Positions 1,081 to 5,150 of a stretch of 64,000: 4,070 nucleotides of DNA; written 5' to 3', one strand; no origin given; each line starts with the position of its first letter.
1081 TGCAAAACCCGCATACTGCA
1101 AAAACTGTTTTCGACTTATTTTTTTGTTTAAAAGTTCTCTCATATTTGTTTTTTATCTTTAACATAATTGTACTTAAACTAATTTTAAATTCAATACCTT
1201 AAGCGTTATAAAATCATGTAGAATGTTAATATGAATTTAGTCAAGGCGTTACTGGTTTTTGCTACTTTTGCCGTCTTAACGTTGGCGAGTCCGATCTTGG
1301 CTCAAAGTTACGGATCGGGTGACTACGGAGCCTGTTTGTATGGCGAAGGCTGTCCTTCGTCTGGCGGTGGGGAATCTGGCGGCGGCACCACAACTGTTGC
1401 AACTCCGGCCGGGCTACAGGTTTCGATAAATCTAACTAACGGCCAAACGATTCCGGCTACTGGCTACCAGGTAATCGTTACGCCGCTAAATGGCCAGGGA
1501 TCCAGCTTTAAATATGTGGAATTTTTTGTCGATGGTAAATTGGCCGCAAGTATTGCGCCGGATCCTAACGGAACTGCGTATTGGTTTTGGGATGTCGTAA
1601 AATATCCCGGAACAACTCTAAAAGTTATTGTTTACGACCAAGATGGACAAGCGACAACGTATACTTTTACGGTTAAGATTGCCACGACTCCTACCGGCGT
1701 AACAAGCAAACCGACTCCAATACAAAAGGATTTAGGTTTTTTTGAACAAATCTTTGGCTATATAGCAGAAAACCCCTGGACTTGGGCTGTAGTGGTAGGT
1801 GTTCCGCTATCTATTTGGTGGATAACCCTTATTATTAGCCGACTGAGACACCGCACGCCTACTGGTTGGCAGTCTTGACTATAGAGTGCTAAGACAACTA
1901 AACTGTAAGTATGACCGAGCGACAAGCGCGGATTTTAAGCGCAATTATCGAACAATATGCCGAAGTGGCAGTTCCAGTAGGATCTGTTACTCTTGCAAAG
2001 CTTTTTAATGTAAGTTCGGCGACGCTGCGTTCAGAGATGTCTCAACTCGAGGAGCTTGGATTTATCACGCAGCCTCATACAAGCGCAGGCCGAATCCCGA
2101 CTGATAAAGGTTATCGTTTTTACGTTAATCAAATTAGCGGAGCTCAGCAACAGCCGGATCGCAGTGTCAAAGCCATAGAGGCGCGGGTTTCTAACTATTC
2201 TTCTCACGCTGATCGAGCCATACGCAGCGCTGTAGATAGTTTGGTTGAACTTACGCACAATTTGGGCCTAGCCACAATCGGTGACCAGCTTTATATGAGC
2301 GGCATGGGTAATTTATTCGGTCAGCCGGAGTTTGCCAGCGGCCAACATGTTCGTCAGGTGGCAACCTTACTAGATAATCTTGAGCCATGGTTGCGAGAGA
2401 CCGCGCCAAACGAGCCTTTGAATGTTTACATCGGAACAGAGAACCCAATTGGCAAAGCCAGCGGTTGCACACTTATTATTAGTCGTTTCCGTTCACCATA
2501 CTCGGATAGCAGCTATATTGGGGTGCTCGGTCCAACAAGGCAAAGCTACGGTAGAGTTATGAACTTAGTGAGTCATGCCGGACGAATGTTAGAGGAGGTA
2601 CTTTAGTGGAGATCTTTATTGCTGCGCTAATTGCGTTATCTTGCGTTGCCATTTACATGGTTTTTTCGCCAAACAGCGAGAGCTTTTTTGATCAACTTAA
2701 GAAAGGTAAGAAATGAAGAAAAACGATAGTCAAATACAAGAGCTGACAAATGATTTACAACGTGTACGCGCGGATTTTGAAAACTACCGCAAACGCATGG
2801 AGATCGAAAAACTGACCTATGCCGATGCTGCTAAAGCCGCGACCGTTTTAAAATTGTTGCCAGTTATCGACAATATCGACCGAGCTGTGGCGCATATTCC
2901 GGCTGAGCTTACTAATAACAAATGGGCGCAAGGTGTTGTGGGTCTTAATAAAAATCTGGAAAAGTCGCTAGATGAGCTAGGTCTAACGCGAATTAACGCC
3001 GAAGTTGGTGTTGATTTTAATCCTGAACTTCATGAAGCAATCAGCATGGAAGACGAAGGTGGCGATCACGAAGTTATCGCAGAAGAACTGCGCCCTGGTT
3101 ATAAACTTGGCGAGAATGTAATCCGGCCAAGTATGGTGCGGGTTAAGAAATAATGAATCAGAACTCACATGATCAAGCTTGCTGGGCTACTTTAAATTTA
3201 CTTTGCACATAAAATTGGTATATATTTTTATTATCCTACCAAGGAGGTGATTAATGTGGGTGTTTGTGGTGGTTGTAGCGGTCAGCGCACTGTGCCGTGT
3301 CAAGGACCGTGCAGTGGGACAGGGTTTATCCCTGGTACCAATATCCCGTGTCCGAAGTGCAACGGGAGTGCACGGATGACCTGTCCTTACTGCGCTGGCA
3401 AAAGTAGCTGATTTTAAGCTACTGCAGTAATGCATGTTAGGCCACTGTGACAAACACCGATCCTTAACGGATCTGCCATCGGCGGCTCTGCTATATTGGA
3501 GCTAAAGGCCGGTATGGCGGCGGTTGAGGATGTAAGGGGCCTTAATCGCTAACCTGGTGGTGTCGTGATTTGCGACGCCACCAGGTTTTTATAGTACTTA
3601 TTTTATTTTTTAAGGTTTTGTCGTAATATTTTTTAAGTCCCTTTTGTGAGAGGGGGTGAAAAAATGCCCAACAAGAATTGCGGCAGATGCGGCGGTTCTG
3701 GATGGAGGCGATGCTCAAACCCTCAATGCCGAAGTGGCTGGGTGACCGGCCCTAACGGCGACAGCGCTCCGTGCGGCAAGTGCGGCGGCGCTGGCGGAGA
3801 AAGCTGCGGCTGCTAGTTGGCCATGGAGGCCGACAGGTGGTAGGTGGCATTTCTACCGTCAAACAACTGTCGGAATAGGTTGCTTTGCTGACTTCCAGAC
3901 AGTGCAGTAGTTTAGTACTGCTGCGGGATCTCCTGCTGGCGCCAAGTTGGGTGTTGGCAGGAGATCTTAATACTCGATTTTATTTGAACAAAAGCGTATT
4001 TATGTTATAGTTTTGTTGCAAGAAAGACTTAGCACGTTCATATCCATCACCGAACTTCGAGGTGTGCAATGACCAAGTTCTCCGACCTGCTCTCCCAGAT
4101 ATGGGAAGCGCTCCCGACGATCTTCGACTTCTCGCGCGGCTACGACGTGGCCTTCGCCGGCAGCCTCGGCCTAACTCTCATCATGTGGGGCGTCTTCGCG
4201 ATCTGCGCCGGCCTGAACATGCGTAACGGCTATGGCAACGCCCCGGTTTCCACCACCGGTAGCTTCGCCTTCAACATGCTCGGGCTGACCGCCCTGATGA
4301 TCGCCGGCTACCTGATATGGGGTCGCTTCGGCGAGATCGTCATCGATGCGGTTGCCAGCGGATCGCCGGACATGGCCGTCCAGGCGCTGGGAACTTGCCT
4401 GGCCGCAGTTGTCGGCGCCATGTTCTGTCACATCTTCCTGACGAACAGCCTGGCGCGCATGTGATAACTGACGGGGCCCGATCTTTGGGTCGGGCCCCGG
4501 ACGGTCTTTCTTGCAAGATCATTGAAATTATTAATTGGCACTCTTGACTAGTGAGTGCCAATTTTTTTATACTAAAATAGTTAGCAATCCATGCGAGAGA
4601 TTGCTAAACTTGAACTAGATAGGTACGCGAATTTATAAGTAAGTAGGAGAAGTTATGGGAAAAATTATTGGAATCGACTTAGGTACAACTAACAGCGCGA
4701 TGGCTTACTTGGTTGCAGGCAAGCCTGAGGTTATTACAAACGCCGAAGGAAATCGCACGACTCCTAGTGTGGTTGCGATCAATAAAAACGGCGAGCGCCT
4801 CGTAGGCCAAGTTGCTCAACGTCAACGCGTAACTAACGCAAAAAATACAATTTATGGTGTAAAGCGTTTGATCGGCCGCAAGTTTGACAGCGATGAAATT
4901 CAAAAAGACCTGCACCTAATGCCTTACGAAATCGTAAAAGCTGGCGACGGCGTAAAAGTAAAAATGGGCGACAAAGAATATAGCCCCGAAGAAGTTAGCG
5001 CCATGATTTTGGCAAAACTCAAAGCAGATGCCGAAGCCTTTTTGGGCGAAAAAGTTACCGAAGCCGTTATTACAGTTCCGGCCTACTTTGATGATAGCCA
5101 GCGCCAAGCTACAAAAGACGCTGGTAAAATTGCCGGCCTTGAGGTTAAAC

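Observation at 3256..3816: Two unannotated free-standing DnaJ-zinc-finger-like mini-proteins (51 and 50 aa) inside the chaperone locus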

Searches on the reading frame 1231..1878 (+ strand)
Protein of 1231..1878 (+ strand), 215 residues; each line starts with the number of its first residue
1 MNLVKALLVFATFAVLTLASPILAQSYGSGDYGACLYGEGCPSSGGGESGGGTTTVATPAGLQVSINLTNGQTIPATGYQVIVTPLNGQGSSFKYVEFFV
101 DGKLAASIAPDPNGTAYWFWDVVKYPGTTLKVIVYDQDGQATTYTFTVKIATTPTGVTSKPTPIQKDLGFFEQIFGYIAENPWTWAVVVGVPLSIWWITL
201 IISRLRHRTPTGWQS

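Call 65: search_protein_families(library=pfam, proteins=[window:1231-1878:+], max_evalue=0.001)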
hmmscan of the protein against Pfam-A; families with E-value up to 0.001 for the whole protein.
window:1231-1878:+ (215 aa): 1 family
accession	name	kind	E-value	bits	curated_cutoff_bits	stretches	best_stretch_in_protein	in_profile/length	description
PF16355.11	DUF4982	-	9.4e-05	22.7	23.9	1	92-142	11-60/61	Domain of unknown function (DUF4982)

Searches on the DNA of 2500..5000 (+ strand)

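Call 5: search_rna_families(source=window, start=2500, end=5000, threshold=evalue, max_evalue=1)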
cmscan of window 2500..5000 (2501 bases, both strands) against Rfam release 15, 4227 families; matches with E-value up to 1: 2.
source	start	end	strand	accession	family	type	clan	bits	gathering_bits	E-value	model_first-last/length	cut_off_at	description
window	4525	4638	-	RF02845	Ref1C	Gene; sRNA;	-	28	90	0.23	1-131/131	no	Enterococcus sRNA 1C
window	4137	4214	+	RF03422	mir-637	Gene; miRNA;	-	24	71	0.1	1-90/90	no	mir-637 microRNA precursor family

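Call 56: search_dna_similar(query=window:3160-4530:+, collection=phages, mode=distant, max_evalue=0.01)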
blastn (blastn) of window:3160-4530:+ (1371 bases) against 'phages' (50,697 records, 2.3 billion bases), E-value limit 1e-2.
No match.

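Call 57: search_dna_similar(query=window:3160-4530:+, collection=plasmids, mode=distant, max_evalue=0.01)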
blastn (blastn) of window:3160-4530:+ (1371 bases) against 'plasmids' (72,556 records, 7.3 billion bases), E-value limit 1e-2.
No match.

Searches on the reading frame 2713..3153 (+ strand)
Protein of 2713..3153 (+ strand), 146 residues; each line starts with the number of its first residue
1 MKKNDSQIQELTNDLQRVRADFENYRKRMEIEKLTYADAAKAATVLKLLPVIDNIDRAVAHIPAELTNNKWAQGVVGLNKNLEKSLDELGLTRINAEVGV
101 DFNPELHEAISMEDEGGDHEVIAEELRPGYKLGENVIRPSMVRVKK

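Call 10: find_encoding_contigs(protein=window:2713-3153:+, flank=6000)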
Protein window:2713-3153:+ (146 aa): no gene with exactly this product is on record in the collection.

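Call 11: find_related_loci(query=window:2713-3153:+, collection=genome_contigs, flank=8000)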
Query window:2713-3153:+ (146 aa) in genome_contigs; peptide patterns used: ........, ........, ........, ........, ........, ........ (x = any residue, [..] = any of these).
197 stretches matched a pattern; 3 encode a relative of the query (tblastn E <= 1e-3); 3 distinct loci.
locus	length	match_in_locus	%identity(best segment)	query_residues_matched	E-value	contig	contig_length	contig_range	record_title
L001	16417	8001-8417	50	7-146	1e-44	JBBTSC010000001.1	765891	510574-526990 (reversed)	MAG: Patescibacteria group bacterium isolate H51-bin031_1 H51_bin031_1_000000000001, whole genome shotgun sequence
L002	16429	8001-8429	37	6-144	2e-25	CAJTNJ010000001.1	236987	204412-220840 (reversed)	MAG TPA_asm: uncultured Oscillospiraceae bacterium isolate MGBC105346 genome assembly, contig: MGBC105346.1, whole genom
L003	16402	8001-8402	25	14-146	5e-11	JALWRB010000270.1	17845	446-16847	MAG: Candidatus Heimdallarchaeota archaeon isolate M2_metabat1_scaf2bin.168 M2_NODE_3360_length_17845_cov_4.816232, whol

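Call 27: find_related_loci(query=window:2713-3153:+, collection=metagenome_contigs, flank=8000)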
Query window:2713-3153:+ (146 aa) in metagenome_contigs; peptide patterns used: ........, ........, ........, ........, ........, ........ (x = any residue, [..] = any of these).
232 stretches matched a pattern; 2 encode a relative of the query (tblastn E <= 1e-3); 2 distinct loci.
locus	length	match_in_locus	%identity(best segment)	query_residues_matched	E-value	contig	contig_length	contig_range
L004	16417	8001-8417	50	7-146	6e-45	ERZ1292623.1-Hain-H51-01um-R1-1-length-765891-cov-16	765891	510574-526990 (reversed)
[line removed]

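Call 33: list_cluster_members(proteins=[window:3247-3408:+, window:3256-3408:+, window:3664-3813:+, window:3646-3813:+, window:3190-3453:-, window:3254-3376:+, window:3545-3718:-, P0013, window:2713-3153:+])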
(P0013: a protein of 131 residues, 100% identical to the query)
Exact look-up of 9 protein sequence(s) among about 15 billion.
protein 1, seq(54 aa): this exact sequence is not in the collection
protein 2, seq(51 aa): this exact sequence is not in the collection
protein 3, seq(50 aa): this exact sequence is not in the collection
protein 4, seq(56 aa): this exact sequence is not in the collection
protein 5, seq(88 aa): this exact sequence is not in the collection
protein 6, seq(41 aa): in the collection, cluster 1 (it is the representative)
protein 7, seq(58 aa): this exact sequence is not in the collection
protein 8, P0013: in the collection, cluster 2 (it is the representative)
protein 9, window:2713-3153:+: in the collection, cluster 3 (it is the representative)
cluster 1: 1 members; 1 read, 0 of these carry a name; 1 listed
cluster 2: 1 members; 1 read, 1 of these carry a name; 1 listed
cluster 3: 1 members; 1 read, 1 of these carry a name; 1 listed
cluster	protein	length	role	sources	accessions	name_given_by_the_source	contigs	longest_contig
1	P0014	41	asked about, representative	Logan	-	-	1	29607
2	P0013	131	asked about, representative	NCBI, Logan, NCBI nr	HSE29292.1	MAG TPA: hypothetical protein VLA77_01775 [Candidatus Saccharimonadales bacterium] | hypothetical protein [Candidatus Saccharimonadales bacterium]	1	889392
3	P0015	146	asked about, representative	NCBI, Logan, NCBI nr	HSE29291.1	MAG TPA: nucleotide exchange factor GrpE [Candidatus Saccharimonadales bacterium] | nucleotide exchange factor GrpE [Candidatus Saccharimonadales bacterium]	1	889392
